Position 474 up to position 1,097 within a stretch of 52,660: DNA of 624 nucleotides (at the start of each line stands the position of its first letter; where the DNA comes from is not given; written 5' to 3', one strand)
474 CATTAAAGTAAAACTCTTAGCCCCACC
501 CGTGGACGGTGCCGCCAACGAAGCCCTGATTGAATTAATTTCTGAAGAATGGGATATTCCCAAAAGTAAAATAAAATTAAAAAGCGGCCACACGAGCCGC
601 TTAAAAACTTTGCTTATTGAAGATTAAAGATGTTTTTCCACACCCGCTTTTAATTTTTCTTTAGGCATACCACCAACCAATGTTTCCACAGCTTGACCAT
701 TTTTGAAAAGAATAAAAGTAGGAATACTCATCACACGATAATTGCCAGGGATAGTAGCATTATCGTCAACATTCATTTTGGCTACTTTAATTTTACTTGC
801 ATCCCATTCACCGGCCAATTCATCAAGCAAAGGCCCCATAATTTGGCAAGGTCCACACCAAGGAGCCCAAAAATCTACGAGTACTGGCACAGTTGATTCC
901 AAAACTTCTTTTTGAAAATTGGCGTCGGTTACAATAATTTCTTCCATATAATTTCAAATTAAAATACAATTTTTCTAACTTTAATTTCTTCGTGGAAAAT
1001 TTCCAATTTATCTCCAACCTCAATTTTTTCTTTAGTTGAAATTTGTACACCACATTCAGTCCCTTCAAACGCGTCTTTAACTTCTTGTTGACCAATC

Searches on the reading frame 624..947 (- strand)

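Call 56: search_protein_families(library=pfam, proteins=[window:624-947:-], max_evalue=10)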
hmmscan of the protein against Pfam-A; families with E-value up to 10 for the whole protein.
window:624-947:- (107 aa): 11 families
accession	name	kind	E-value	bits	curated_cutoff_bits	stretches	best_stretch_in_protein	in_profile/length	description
PF00085.26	Thioredoxin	-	2.8e-31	108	23.5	1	4-104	3-102/103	Thioredoxin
PF13098.12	Thioredoxin_2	-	3.5e-06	27.7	27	1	19-101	5-102/104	Thioredoxin-like domain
PF14595.12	Thioredoxin_9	-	1.3e-05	25.5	25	1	18-96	41-119/129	Thioredoxin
PF13905.12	Thioredoxin_8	-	3.8e-05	24.4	27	2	21-47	3-29/94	Thioredoxin-like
PF00578.27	AhpC-TSA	-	0.00075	19.9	26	1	20-66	26-73/124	AhpC/TSA family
PF13899.12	Thioredoxin_7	-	0.0018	18.8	27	1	15-37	13-35/83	Thioredoxin-like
PF08534.16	Redoxin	-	0.017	15.3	26.6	1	21-65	30-75/148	Redoxin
PF13192.12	Thioredoxin_3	-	0.021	15.3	24.8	1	30-86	9-59/76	Thioredoxin domain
PF07449.17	HyaE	-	0.027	15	22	1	41-91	50-100/108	Hydrogenase-1 expression protein HyaE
PF04756.19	OST3_OST6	-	0.056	13.3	27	1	31-83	46-104/294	OST3 / OST6 family, transporter family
PF13728.12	TraF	-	0.25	11.6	23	1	26-87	136-206/224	F plasmid transfer operon protein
